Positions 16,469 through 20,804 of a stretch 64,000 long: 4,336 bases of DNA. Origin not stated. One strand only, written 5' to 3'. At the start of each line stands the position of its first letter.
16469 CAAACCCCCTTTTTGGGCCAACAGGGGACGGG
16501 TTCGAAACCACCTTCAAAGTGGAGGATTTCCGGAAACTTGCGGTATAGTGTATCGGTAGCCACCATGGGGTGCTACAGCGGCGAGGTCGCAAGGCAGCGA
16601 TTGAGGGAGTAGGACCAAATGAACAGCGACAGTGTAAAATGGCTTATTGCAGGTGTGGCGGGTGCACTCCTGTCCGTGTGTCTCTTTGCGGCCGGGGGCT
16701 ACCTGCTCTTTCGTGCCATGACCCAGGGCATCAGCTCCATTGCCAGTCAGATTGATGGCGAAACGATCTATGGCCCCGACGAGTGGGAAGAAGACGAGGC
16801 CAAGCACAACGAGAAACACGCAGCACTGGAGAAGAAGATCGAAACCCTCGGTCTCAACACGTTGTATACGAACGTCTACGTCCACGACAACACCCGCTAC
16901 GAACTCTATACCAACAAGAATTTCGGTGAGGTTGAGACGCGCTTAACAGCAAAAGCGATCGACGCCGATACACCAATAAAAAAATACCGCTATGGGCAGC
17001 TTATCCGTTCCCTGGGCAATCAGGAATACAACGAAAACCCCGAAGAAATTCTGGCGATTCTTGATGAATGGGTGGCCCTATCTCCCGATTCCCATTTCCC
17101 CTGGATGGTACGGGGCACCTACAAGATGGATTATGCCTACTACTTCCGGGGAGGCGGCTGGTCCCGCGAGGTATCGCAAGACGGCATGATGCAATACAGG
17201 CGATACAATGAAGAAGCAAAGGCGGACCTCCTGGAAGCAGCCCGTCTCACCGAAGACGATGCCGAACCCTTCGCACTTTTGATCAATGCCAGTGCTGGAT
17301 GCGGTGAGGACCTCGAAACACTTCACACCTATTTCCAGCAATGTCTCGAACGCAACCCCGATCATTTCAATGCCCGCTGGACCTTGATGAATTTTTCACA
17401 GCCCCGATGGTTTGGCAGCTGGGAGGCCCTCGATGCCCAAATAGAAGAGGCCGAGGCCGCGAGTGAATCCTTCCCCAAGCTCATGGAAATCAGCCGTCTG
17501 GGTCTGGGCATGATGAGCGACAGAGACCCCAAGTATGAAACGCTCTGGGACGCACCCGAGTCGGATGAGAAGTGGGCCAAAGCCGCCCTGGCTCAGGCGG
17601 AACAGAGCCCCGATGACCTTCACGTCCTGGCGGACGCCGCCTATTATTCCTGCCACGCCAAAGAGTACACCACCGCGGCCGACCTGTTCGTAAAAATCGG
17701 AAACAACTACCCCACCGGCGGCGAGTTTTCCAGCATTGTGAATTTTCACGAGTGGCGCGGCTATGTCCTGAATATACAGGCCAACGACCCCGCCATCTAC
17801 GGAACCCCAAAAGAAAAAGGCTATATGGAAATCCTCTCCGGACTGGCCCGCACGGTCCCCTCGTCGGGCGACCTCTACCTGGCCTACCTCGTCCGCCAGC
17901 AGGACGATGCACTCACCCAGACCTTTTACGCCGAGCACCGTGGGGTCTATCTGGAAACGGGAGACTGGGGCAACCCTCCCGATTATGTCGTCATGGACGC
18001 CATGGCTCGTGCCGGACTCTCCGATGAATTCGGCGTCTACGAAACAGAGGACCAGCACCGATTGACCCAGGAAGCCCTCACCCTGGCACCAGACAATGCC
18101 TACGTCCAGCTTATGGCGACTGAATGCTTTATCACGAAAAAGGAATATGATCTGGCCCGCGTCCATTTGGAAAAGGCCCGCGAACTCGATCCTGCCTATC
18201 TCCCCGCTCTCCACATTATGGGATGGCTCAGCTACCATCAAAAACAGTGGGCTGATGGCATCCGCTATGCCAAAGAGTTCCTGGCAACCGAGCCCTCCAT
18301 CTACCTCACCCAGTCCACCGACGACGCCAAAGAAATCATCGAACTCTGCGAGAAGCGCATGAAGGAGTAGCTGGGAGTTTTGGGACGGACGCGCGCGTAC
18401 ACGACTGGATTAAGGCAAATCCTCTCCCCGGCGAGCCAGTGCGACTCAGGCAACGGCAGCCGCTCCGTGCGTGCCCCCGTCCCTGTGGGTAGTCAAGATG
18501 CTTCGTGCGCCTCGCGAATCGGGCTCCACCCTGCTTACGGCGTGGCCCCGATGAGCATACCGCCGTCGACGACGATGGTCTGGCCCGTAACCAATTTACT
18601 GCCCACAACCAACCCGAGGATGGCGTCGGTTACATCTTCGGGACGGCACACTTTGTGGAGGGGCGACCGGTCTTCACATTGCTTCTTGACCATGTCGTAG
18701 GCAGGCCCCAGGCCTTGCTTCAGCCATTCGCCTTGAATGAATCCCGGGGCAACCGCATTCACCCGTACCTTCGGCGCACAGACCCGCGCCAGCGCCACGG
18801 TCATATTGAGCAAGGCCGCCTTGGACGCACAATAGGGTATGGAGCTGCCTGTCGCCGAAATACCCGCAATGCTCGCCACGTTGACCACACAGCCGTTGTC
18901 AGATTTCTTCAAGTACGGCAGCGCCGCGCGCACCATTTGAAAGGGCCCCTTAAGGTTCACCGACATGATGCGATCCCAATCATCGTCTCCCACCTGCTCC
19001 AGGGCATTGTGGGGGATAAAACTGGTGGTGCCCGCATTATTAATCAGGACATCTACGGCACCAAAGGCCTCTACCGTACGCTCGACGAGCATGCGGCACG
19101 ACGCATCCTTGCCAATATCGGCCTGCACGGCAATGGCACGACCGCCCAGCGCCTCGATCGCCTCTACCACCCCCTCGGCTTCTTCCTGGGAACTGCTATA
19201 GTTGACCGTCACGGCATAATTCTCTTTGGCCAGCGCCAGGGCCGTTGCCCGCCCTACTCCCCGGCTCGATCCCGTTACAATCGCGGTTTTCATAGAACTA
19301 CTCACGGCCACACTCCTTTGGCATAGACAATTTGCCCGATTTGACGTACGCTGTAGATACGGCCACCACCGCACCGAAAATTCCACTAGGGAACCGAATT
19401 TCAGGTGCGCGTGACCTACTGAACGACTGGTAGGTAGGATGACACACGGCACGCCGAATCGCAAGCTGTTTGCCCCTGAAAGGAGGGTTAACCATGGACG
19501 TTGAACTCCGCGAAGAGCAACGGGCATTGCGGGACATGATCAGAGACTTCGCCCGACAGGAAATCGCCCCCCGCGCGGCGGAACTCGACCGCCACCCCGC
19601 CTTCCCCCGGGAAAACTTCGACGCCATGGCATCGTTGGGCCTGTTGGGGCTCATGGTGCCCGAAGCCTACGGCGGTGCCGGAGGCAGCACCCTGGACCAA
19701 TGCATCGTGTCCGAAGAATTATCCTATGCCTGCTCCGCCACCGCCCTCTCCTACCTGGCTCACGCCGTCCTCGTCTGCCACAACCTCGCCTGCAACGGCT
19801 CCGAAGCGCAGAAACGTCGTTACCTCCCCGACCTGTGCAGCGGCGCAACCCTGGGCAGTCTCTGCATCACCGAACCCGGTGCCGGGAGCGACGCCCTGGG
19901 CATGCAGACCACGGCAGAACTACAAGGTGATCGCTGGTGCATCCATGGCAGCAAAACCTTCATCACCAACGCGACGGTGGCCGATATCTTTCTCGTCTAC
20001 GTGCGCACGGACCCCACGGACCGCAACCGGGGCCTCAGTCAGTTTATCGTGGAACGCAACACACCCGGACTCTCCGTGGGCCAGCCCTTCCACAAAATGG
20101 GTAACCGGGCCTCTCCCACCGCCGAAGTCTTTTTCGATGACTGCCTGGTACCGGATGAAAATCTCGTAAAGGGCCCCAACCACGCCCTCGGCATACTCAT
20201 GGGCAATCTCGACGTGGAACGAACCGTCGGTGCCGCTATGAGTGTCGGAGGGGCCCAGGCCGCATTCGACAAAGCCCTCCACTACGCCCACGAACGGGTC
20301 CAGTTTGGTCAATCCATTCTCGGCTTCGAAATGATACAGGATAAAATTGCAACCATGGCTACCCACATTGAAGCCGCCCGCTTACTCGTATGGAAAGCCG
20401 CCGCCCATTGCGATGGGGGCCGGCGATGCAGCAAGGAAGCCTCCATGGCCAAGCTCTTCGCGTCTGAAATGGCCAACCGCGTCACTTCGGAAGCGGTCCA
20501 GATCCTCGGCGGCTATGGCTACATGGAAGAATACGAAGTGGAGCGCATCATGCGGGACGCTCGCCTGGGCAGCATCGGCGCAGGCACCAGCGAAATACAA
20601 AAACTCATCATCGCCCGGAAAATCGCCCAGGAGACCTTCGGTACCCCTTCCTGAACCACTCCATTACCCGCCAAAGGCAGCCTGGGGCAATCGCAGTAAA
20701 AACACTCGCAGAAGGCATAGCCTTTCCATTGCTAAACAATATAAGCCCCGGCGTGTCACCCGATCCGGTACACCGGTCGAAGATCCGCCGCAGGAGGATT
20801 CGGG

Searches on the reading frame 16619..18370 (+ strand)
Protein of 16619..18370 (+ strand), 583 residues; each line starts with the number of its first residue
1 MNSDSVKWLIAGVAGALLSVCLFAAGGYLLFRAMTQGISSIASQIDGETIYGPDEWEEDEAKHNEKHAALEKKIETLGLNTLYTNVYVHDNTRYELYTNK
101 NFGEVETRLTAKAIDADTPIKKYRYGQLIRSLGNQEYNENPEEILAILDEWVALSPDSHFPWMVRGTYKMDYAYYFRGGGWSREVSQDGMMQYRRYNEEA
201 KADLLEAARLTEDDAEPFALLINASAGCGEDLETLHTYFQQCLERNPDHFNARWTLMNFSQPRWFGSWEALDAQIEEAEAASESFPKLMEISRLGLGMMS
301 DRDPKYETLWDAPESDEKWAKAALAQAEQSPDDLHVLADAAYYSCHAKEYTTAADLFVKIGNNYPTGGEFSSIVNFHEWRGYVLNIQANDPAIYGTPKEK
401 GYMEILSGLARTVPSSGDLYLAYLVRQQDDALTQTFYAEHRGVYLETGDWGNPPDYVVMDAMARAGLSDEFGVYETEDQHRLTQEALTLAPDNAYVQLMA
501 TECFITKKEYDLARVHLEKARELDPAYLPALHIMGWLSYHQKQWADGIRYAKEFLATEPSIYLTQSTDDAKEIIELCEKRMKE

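Call 6: search_protein_families(library=pfam, proteins=[window:16619-18370:+], max_evalue=0.001)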
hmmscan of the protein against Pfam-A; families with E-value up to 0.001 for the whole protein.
window:16619-18370:+ (583 aa): 5 families
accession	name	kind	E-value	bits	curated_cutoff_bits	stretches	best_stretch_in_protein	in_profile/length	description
PF13226.11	DUF4034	-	3.8e-14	53.2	21.3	1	97-229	9-142/274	Domain of unknown function (DUF4034)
PF14559.12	TPR_19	-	5.4e-06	27.1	25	0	484-529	15-59/68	Tetratricopeptide repeat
PF13428.12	TPR_14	-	0.00012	22.8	23.5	0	138-164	14-40/44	Tetratricopeptide repeat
PF07719.23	TPR_2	-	0.00039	20.8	27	0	505-526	12-33/34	Tetratricopeptide repeat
PF00515.34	TPR_1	-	0.00085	19.5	27.8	0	503-526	10-33/34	Tetratricopeptide repeat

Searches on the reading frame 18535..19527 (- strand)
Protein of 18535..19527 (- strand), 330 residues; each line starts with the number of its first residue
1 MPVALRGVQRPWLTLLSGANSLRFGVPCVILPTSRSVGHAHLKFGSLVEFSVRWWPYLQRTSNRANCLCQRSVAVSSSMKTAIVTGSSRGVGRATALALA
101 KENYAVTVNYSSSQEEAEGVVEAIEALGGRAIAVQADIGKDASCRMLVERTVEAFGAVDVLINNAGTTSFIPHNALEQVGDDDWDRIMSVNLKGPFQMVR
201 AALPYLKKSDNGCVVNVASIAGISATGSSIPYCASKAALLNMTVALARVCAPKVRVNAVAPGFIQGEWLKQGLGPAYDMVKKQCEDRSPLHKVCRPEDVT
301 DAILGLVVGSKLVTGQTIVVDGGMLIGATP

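Call 6: search_protein_families(library=pfam, proteins=[window:18535-19527:-], max_evalue=0.001)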
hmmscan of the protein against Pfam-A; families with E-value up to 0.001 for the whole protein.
window:18535-19527:- (330 aa): 5 families
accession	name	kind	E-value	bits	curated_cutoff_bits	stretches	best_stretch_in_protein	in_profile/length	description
PF13561.12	adh_short_C2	-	1.3e-51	175.9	27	1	88-324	5-235/236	Enoyl-(Acyl carrier protein) reductase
PF00106.31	adh_short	-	3.5e-51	173.9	26.6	1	80-267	1-185/195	short chain dehydrogenase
PF08659.16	KR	-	2.5e-10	41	22.6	1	81-239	2-156/180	KR domain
PF23441.1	SDR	-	2.9e-07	30.6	27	1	81-325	9-256/258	SDR-like rossmann domain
PF02882.25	THF_DHG_CYH_C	-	0.00059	19.6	27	0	73-123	30-80/160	Tetrahydrofolate dehydrogenase/cyclohydrolase, NAD(P)-binding domain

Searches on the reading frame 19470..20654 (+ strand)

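Call 6: search_protein_families(library=pfam, proteins=[window:19470-20654:+], max_evalue=0.001)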
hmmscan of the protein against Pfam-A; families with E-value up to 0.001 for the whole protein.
window:19470-20654:+ (394 aa): 4 families
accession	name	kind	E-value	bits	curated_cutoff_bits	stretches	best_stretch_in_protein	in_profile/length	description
PF00441.29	Acyl-CoA_dh_1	-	2.9e-50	170.7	22.4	1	242-385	6-149/150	Acyl-CoA dehydrogenase, C-terminal domain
PF02771.21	Acyl-CoA_dh_N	-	2.7e-39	134.5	22.9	1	15-125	2-112/113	Acyl-CoA dehydrogenase, N-terminal domain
PF02770.24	Acyl-CoA_dh_M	-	3e-28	98.3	33.3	1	131-225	2-97/97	Acyl-CoA dehydrogenase, middle domain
PF08028.16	Acyl-CoA_dh_2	-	8e-23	81.6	22.7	1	255-368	4-127/134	Acyl-CoA dehydrogenase, C-terminal domain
